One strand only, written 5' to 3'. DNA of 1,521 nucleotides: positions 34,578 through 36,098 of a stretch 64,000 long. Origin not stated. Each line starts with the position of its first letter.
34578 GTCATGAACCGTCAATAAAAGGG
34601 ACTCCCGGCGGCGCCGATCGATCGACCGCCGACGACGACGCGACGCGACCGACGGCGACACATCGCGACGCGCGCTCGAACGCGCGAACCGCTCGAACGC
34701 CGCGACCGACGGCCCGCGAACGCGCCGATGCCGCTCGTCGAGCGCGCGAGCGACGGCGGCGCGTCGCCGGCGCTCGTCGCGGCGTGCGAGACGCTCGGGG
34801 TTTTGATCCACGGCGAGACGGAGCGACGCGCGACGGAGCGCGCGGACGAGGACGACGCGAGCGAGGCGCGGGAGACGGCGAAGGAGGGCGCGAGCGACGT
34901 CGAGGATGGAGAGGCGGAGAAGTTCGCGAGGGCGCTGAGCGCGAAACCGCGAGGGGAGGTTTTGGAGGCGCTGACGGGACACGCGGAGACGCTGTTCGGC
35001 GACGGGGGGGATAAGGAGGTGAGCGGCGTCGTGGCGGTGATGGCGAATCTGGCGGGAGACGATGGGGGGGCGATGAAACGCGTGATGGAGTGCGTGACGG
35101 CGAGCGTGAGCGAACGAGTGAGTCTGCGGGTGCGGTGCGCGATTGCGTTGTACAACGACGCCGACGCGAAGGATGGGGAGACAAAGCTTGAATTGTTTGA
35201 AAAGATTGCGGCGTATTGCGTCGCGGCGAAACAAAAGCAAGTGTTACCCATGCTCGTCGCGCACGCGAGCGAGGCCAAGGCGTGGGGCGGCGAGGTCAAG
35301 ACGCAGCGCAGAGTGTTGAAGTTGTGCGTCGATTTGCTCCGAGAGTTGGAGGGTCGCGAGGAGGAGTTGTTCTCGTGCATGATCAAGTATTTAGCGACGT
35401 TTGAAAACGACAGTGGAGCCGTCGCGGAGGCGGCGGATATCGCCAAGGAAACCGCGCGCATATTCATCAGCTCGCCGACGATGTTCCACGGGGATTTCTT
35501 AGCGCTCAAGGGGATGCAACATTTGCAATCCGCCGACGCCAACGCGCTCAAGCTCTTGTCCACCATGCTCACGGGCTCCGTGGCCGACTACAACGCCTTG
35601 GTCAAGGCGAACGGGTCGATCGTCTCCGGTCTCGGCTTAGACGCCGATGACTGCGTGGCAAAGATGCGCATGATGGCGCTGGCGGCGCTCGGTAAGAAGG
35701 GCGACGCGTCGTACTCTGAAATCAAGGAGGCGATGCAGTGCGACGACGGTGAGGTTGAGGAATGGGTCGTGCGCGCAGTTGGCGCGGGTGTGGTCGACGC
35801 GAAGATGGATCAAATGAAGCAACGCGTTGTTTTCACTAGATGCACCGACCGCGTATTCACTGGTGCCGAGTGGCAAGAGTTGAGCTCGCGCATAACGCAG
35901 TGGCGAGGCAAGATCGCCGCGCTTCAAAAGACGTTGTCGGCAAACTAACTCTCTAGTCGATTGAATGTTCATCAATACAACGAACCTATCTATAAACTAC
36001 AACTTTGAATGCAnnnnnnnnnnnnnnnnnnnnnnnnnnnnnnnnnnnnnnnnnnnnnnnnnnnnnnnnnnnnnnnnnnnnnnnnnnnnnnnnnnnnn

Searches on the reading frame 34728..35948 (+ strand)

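Call 70: search_protein_families(library=pfam, proteins=[window:34728-35948:+], max_evalue=0.00001)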
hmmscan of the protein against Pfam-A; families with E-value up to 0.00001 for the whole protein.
window:34728-35948:+ (406 aa): 2 families
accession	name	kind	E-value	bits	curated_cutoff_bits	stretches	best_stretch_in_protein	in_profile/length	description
PF01399.33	PCI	-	1.6e-07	31.9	22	1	307-371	19-84/84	PCI domain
PF18005.6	eIF3m_C_helix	-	6.5e-06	26.2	25.6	0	375-402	1-28/29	eIF3 subunit M, C-terminal helix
